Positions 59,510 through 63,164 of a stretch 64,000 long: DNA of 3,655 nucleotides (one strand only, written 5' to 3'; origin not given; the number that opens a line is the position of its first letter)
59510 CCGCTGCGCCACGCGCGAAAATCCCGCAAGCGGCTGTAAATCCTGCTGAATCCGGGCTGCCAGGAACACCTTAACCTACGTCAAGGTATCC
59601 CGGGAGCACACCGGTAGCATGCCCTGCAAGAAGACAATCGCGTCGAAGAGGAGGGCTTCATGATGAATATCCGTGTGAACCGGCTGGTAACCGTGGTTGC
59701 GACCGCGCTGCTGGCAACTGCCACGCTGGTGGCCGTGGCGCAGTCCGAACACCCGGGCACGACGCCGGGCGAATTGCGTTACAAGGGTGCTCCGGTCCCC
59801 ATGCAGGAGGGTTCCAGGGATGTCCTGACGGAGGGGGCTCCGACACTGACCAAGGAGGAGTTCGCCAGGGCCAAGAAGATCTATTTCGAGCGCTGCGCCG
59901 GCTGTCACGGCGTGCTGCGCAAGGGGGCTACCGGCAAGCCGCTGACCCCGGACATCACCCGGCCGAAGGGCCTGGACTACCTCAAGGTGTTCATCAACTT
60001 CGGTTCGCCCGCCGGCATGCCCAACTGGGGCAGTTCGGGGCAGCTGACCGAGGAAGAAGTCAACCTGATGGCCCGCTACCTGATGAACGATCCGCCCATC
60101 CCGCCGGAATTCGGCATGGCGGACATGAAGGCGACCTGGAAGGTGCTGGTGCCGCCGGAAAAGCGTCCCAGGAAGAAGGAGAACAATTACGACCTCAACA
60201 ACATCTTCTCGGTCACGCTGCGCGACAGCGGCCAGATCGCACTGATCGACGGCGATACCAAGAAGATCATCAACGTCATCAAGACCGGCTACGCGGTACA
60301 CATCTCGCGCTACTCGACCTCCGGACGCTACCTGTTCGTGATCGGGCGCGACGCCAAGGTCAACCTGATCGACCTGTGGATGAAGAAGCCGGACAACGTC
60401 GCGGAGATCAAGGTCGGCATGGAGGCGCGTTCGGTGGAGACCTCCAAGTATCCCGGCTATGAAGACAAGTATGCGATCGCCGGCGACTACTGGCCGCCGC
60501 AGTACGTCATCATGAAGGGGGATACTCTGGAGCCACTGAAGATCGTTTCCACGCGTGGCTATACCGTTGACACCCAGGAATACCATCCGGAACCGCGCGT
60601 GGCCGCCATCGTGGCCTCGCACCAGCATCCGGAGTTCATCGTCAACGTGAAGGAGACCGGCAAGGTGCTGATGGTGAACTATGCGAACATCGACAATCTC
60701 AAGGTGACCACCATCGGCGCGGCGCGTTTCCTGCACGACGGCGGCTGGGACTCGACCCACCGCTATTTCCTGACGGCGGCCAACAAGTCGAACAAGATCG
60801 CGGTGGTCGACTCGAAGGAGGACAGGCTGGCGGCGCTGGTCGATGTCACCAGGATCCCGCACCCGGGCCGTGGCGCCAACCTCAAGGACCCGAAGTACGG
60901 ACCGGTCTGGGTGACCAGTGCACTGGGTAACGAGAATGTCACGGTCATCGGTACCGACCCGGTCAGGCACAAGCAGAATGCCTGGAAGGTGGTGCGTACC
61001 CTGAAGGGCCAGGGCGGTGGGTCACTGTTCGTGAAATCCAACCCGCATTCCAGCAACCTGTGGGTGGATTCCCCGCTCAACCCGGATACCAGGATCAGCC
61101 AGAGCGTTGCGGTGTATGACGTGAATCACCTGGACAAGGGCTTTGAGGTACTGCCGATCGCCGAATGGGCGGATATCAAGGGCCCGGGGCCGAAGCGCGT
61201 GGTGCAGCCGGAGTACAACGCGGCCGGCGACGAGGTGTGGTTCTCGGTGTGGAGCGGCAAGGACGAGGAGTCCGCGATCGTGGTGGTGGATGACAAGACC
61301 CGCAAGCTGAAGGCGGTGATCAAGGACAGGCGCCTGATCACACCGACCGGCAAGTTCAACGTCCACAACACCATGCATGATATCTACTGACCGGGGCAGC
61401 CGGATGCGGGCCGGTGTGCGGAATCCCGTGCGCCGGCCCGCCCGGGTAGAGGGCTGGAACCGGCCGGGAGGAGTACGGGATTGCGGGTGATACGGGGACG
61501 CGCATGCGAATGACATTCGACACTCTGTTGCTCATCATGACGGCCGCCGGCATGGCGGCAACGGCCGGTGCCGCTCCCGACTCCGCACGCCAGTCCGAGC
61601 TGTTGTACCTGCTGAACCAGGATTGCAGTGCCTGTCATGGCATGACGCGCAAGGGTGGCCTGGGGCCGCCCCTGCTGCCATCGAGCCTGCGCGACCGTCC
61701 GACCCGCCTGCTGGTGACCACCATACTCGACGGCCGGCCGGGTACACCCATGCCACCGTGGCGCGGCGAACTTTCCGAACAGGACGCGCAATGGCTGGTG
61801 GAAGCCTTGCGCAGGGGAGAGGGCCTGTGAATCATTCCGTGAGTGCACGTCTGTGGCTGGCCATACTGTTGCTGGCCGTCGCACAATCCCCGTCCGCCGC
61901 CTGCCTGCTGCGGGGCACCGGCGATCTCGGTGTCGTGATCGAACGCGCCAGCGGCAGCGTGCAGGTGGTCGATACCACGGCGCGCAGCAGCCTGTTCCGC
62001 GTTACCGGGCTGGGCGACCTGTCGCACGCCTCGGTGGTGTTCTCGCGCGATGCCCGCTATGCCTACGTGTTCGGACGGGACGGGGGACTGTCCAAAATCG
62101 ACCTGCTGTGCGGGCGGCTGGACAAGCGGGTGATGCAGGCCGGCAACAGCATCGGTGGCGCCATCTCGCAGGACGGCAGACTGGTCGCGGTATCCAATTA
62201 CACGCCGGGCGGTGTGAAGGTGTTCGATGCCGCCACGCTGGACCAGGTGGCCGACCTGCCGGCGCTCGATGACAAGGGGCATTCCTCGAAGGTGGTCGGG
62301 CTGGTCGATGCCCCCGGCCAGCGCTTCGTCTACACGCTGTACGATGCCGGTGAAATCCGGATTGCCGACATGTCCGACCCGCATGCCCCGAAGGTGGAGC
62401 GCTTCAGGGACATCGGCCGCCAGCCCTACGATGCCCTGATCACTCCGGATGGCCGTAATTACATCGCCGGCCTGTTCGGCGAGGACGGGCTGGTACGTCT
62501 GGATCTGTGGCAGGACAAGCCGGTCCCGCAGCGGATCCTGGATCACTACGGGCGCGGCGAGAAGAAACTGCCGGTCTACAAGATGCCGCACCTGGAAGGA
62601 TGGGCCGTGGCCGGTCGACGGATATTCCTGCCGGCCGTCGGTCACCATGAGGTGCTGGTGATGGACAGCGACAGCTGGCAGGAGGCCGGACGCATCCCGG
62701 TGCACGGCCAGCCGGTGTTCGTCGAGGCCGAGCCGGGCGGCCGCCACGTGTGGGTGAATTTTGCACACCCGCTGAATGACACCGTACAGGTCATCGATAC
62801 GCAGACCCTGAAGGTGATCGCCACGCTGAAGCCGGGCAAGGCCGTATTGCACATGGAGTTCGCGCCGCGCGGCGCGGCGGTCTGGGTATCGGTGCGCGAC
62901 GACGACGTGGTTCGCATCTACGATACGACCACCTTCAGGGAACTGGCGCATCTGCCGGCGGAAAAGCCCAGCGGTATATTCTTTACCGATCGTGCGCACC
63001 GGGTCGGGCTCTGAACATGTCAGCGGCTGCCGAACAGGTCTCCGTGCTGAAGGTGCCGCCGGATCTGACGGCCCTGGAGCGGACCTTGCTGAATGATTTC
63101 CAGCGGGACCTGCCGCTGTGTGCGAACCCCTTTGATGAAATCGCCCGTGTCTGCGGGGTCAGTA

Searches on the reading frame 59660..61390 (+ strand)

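Call 44: search_protein_families(library=pfam, proteins=[window:59660-61390:+], max_evalue=0.0001)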
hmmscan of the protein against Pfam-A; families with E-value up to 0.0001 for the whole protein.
window:59660-61390:+ (576 aa): 3 families
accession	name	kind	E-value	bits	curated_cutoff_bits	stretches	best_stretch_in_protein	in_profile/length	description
PF02239.22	Cytochrom_D1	-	2.8e-149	497.1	25.5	1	178-571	2-368/368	Cytochrome D1 heme domain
PF13442.11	Cytochrome_CBB3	-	6.3e-12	46.1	27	1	68-141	3-68/68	Cytochrome C oxidase, cbb3-type, subunit III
PF00034.26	Cytochrom_C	-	1.7e-05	26.4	21.3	0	69-142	2-87/90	Cytochrome c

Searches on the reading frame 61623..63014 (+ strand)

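Call 44: search_protein_families(library=pfam, proteins=[window:61623-63014:+], max_evalue=0.0001)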
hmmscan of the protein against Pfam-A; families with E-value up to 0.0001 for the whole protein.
window:61623-63014:+ (463 aa): 2 families
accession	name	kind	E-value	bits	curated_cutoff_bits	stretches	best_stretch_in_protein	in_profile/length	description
PF02239.22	Cytochrom_D1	-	1.3e-109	366.5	25.5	1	98-457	2-367/368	Cytochrome D1 heme domain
PF25174.1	Beta-prop_THOC3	-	2.9e-08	33.5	305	1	341-448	68-171/272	THOC3 beta-propeller domain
